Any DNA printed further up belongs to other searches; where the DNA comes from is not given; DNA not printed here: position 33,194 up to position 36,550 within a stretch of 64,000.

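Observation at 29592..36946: Orphan, translationally coupled six-gene operon ending in a 1413-aa protein, with no domain I can recognise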

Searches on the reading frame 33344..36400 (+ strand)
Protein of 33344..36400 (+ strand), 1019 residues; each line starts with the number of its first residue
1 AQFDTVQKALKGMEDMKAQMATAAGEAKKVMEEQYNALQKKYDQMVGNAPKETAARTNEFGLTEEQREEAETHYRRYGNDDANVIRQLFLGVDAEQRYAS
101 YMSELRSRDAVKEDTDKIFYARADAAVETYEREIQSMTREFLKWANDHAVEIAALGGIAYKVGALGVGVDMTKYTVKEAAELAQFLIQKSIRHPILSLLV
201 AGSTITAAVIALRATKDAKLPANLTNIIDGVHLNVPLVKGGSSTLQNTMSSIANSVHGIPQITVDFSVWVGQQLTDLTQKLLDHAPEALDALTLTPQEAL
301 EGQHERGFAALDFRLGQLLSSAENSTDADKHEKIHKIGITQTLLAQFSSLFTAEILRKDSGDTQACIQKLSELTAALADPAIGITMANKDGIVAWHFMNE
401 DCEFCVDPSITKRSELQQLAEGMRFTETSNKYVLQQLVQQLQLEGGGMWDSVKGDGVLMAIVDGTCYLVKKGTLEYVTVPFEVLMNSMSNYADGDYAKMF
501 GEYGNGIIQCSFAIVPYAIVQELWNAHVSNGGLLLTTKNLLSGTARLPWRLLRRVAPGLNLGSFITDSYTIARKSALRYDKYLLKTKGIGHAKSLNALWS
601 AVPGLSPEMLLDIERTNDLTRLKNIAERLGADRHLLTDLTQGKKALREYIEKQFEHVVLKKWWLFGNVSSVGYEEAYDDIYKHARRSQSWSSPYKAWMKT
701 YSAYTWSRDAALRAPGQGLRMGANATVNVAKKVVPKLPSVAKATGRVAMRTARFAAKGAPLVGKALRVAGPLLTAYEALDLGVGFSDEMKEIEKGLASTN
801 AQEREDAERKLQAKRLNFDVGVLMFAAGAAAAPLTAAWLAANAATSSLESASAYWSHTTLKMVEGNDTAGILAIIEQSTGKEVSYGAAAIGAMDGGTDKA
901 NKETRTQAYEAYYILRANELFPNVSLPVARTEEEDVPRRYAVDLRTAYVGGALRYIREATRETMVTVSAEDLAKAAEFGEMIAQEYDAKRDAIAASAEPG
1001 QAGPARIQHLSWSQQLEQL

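Call 40: search_protein_families(library=pfam, alignment_id=A2, max_evalue=0.01)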
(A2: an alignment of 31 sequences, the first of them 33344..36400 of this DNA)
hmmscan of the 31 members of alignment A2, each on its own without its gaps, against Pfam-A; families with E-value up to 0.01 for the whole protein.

A. member 1, window:33344-36400:+ (1019 aa): 0 families

B. families by the number of members that match (of 31 scanned): 5 families
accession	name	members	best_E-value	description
PF25296.1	Decapeptide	8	9e-12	Decapeptide repeat region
PF06724.16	DUF1206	1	0.00068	Domain of Unknown Function (DUF1206)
PF19269.4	Anticodon_2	1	0.0017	Anticodon binding domain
PF03701.19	UPF0181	1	0.0062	Uncharacterised protein family (UPF0181)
PF02382.20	RTX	1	0.0091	N-terminal domain in RTX protein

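Call 48: find_related_loci(query=A3, collection=metagenome_contigs, flank=8000)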
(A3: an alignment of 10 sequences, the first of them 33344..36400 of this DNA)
Query A3 (1019 aa) in metagenome_contigs; peptide patterns used: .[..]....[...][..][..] (x = any residue, [..] = any of these).
16 stretches matched a pattern; 2 encode a relative of the query (tblastn E <= 1e-3); 2 distinct loci.
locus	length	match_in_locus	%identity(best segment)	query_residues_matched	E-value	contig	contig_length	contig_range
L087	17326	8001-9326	28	48-493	5e-39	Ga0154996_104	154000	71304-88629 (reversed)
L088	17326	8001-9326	28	48-493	5e-39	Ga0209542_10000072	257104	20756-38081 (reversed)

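Call 52: predict_structure(alignment_id=A2)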
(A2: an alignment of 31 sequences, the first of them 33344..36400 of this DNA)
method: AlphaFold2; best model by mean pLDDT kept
length: 1019 residues; sequences in the alignment: 31
mean_pLDDT: 60.4   pTM: 0.38
mean pLDDT of the five models: 60.4, 59.5, 58.5, 58.3, 57.9
residues with pLDDT >= 90: 95; 70-90: 316; 50-70: 164; < 50: 444
segments of 3 or more residues with pLDDT < 50: 1-32, 41-54, 147-195, 258-293, 446-453, 455-580, 662-669, 689-785, 821-840, 881-895, 924-931, 997-1019
pLDDT, mean of each block of 10 residues (from residue 1): 38 38 36 46 42 54 81 80 82 80 83 74 79 63 51 41 38 43 45 49 56 69 76 76 68 56 38 35 37 64 88 87 79 90 93 80 87 95 92 88 91 87 69 57 50 48 42 43 43 41 32 32 41 35 39 31 40 41 63 69 77 89 87 84 90 73 46 78 67 39 33 26 25 28 31 35 32 38 54 79 70 58 43 42 57 71 82 77 43 54 87 88 50 58 85 91 83 91 84 58 39 40
secondary structure, 60 per line:
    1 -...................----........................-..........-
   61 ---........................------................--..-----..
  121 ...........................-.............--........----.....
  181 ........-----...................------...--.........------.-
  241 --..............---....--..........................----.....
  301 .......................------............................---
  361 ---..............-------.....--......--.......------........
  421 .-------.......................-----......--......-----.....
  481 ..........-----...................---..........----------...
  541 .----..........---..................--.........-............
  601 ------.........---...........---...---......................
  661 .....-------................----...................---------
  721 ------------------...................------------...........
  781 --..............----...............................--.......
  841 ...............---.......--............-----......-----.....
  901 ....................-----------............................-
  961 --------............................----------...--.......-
elements in order (helices of 4 or more, strands of 3 or more residues): H2-20 H25-48 H50-59 H64-87 H94-109 E119-122 H123-147 H149-161 H164-171 H176-188 H194-212 E219-221 H224-232 H243-256 H260-263 H266-291 H296-323 H330-357 H364-377 E385-389 E392-397 E400-406 H413-421 H429-451 E457-462 E465-470 E476-480 H481-490 H496-514 H518-527 H538-541 H546-555 H559-576 H579-587 H589-600 H607-615 H619-629 H639-665 H673-688 H693-711 H739-757 H770-780 H783-796 H801-831 H834-855 H859-865 H868-879 H885-890 H896-920 H932-959 H969-996 H1012-1018

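Call 55: fold_search(model_id=the predicted structure, library=pdb)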
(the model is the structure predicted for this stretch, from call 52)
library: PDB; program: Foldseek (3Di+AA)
matches with E <= 10: 79; with E <= 0.001: 0
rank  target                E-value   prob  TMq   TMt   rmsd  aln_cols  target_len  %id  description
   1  3w5k_A                5.9e-01  0.06  0.09  0.10  29.5      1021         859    9  Crystal structure of Snail1 and importin beta complex (released 2014-03-05)
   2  1qgk_A                1.1e+00  0.04  0.08  0.09  29.0      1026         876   10  STRUCTURE OF IMPORTIN BETA BOUND TO THE IBB DOMAIN OF IMPORTIN ALPHA (released 1999-05-24)
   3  9ir4_A                1.8e+00  0.03  0.05  0.04  26.4       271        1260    9  Cryo-EM structure of Nipah virus L-P (H1165Y) polymerase complex (released 2024-12-11)
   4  5frq_C                1.9e+00  0.08  0.04  0.10  15.4       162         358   10  Crystal Structure of Helicobacter pylori beta clamp bound to DNA ligase peptide (released 2016-08-17)
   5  9fux_A                2.1e+00  0.04  0.05  0.04  25.9       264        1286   12  Cryo-EM structure of the Nipah virus polymerase (L) bound to the tetrameric phosphoprotein (P) (released 2025-01-08)
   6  9cgi_A                2.3e+00  0.02  0.06  0.05  31.8       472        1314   10  Cryo-EM structure of the Nipah Virus polymerase (L) protein in complex with the tetrameric phosphoprotein (P) (released 2024-09-18)
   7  9yne_A                2.3e+00  0.02  0.06  0.03  40.3       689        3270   11  Motor domain of human dynein-1 in pre-power stroke bound to dynactin-p150glued-CC1B-ICD and LIS1 (released 2026-01-28)
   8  4ybq_B                2.5e+00  0.04  0.07  0.11  18.8       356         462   12  Rat GLUT5 with Fv in the outward-open form (released 2015-10-07)
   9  6nr7                  2.5e+00  0.02  0.07  0.07  34.7      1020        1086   10  Rerefinement of chicken vinculin (released 2020-01-29)
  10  9a2d_C                2.6e+00  0.03  0.07  0.06  44.2       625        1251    7  Modeling of the ciliary Intraflagellar transport-A complex (released 2024-05-10)
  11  9gju_A                2.6e+00  0.02  0.05  0.04  21.9       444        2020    8  Structure of replicating Nipah Virus RNA Polymerase Complex - RNA-bound state (released 2025-03-05)
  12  6hfb_B                2.8e+00  0.06  0.08  0.15  28.7       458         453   12  Outward-facing conformation of a multidrug resistance MATE family transporter of the MOP superfamily. (released 2019-06-12)
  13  9ocf_A                2.8e+00  0.02  0.05  0.05  26.9       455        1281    8  2.73A cryo-EM structure of the Measles Virus L-P in complex with ERdRp-0519 (released 2025-09-03)
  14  8ro2_I                3.1e+00  0.02  0.07  0.09  41.5       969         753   11  Integrative Structure of the human intron lariat Spliceosome (ILS'') (released 2024-09-18)
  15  9bdq_A                3.1e+00  0.02  0.05  0.04  25.9       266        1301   10  The structure of NiV L-P complex (released 2025-01-29)
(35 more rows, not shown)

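Call 56: search_solved_structures(query=A2, max_evalue=10)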
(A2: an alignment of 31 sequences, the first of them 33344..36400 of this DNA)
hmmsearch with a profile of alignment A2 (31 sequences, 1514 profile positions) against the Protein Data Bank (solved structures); distinct sequences matched with E-value up to 10: 14.
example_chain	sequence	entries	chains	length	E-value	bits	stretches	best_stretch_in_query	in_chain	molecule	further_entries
3f0i_A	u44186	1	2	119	0.0032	18.5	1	750-804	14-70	Arsenate reductase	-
2wu2_C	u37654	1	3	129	0.13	13.1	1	130-211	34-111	SUCCINATE DEHYDROGENASE CYTOCHROME B556 SUBUNIT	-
3rdw_A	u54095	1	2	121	0.16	12.8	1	738-796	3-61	Putative arsenate reductase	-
9njt_A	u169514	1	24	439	0.2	12.5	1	833-932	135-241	Dihydrolipoyllysine-residue succinyltransferase component of 2-oxoglutarate dehydrogenase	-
1dip_A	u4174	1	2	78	0.25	12.2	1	41-104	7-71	DELTA-SLEEP-INDUCING PEPTIDE IMMUNOREACTIVE PEPTIDE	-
8rc2_A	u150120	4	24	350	0.26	12.1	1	11-92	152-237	CRISPR type AFERR-associated protein Csf2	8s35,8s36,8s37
4f61_I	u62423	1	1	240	0.27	12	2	1095-1177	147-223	Stathmin-like domain R4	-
1nek_C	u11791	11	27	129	0.35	11.7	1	130-211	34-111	Succinate dehydrogenase cytochrome b-556 subunit | Succinate dehydrogenase cytochrome b556 subunit | Succinate dehydrogenase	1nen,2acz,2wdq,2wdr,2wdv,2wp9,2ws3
6r17_A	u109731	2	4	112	0.98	10.2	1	9-92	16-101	Synaptonemal complex central element protein 2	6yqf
4zry_A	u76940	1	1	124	2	9.2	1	438-540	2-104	Keratin, type I cytoskeletal 10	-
6h9l_A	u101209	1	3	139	2.9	8.6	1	9-98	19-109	Uncharacterized protein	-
5hda_A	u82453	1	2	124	4.3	8.1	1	21-124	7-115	Zinc finger MYND domain-containing protein 11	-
9lp4_A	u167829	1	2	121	5.1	7.8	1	22-124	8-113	Zinc finger MYND domain-containing protein 11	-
9vc7_A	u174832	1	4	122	5.2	7.8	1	22-124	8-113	Zinc finger MYND domain-containing protein 11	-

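Call 68: find_related_loci(query=A3, collection=viral_contigs, flank=8000)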
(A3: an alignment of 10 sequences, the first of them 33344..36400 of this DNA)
Query A3 (1019 aa) in viral_contigs; peptide patterns used: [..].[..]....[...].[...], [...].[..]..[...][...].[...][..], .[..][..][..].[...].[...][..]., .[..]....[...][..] (x = any residue, [..] = any of these).
118 stretches matched a pattern, but none encodes a relative of the query by tblastn (E <= 1e-3).

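Call 97: search_protein_families(library=pfam, proteins=[L087:4244-5503:+, L087:5507-6904:+], max_evalue=0.1)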
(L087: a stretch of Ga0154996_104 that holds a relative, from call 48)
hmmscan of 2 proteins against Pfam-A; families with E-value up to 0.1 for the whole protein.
L087:4244-5503:+ (419 aa): 1 family
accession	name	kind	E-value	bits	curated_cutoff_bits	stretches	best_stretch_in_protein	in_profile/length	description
PF24760.1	TPR_IF140_C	-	0.0093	16.8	27.4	1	104-178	13-89/124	IF140 C-terminal TPR domain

L087:5507-6904:+ (465 aa): 2 families
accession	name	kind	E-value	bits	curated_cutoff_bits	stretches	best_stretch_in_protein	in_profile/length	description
PF07464.16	ApoLp-III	-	0.0072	16.9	36.3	1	69-136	31-101/146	Apolipophorin-III precursor (apoLp-III)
PF14069.11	SpoVIF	-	0.071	13.2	27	0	48-79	12-43/72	Stage VI sporulation protein F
